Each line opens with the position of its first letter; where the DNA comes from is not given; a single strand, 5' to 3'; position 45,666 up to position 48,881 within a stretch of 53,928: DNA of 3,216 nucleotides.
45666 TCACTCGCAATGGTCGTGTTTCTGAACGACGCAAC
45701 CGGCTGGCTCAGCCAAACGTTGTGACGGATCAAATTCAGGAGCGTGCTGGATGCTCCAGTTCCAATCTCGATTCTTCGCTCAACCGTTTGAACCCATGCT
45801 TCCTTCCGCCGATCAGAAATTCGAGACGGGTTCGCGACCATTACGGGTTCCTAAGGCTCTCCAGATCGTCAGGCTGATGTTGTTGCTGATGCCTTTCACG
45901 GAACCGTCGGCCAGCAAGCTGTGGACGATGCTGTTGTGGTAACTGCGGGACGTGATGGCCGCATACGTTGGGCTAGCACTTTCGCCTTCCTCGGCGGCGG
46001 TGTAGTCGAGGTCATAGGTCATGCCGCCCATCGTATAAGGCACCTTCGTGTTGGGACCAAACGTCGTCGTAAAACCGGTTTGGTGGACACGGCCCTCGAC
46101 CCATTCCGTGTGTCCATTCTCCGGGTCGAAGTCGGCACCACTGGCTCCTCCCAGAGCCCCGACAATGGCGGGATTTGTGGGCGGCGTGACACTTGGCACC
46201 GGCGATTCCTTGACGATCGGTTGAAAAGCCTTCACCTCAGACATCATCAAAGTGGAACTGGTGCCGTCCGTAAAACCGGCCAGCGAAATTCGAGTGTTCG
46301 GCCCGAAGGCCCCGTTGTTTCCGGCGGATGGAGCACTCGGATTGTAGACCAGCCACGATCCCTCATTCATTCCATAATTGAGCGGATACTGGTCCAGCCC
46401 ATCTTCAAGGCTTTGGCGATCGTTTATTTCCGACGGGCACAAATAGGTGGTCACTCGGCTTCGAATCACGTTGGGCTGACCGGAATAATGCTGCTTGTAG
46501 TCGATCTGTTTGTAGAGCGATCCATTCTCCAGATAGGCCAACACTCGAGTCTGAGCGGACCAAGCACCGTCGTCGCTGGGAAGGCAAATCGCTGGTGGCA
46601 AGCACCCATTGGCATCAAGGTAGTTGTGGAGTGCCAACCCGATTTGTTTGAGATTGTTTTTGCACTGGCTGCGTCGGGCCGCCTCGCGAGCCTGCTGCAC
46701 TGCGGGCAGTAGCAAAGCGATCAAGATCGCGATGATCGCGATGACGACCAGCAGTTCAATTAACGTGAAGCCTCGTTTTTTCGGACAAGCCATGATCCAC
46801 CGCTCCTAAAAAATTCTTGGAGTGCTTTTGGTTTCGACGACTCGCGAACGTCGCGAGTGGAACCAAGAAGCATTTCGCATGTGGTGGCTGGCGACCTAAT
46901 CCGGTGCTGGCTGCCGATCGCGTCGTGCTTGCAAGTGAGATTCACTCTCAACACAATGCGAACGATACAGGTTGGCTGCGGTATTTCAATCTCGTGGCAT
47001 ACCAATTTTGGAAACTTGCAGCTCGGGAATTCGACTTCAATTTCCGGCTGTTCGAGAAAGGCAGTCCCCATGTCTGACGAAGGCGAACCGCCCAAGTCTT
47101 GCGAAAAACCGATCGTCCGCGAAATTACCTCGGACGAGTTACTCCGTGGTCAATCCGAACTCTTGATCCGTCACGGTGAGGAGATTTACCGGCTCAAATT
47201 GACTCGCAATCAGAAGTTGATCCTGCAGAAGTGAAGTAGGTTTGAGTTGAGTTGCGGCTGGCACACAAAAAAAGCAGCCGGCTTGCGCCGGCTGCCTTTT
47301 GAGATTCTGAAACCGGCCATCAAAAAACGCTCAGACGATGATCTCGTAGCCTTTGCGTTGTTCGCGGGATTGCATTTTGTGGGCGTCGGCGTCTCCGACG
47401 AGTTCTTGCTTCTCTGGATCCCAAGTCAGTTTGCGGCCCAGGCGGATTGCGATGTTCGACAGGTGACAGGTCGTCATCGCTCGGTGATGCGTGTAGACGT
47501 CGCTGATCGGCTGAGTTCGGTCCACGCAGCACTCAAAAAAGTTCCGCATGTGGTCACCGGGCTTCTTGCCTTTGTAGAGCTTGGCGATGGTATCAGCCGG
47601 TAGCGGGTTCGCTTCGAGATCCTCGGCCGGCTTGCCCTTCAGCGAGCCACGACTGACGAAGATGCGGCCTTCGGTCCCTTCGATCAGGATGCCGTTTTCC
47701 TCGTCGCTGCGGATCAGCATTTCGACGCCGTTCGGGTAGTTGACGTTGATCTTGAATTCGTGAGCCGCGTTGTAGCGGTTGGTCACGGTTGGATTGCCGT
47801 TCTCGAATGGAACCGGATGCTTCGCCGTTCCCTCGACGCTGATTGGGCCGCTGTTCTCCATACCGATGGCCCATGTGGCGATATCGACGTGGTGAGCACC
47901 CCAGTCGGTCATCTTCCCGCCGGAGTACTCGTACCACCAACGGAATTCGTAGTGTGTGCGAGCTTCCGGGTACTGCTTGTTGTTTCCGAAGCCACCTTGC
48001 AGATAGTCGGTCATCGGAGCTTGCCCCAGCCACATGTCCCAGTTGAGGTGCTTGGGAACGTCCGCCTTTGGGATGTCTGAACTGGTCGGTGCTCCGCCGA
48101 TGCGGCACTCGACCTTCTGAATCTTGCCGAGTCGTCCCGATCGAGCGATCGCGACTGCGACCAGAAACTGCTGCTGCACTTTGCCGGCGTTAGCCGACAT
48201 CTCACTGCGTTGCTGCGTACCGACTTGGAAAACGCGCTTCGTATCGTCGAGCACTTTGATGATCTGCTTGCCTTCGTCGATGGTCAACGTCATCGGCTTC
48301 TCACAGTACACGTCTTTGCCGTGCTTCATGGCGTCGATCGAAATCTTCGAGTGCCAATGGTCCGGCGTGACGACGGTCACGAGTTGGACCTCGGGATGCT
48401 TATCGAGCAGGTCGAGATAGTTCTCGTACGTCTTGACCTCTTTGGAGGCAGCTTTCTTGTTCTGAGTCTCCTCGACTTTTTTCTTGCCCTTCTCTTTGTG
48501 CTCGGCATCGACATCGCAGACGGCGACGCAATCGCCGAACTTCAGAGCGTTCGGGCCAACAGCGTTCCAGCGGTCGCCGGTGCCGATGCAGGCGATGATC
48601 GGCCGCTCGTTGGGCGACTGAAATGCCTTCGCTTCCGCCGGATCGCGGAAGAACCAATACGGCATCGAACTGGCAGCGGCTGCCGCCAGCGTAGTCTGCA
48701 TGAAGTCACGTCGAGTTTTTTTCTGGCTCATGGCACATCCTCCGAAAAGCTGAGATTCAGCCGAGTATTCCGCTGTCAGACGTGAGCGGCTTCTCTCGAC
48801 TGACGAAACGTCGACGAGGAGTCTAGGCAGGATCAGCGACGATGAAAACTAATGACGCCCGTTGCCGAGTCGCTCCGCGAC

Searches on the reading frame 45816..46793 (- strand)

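Call 63: search_protein_families(library=pfam, proteins=[window:45816-46793:-], max_evalue=0.001)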
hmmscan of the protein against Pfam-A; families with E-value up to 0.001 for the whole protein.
window:45816-46793:- (326 aa): 2 families
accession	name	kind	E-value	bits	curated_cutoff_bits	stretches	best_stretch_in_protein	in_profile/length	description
PF07596.16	SBP_bac_10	-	1e-43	150.8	23.3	1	33-306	1-265/268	Protein of unknown function (DUF1559)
PF07963.17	N_methyl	-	7e-10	38.5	21.2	1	5-29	3-27/27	Prokaryotic N-terminal methylation motif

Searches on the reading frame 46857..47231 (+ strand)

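Call 63: search_protein_families(library=pfam, proteins=[window:46857-47231:+], max_evalue=0.001)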
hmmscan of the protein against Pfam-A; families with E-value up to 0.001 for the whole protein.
window:46857-47231:+ (125 aa): 1 family
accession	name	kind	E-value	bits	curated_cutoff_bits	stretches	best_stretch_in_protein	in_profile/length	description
PF10636.14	hemP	-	1.5e-14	54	25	1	90-125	2-37/37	Hemin uptake protein hemP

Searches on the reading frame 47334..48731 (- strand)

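Call 63: search_protein_families(library=pfam, proteins=[window:47334-48731:-], max_evalue=0.001)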
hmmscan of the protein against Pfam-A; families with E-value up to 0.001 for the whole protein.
window:47334-48731:- (466 aa): 3 families
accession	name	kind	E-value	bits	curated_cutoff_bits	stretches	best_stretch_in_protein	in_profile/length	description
PF19051.5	GFO_IDH_MocA_C2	-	4.6e-24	85.8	23.3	1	219-463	42-253/254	Oxidoreductase family, C-terminal alpha/beta domain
PF01408.29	GFO_IDH_MocA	-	6e-17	62.9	24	1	67-171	27-119/120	Oxidoreductase family, NAD-binding Rossmann fold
PF22725.1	GFO_IDH_MocA_C3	-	5.1e-06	26.9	27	0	257-340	30-100/124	GFO/IDH/MocA C-terminal domain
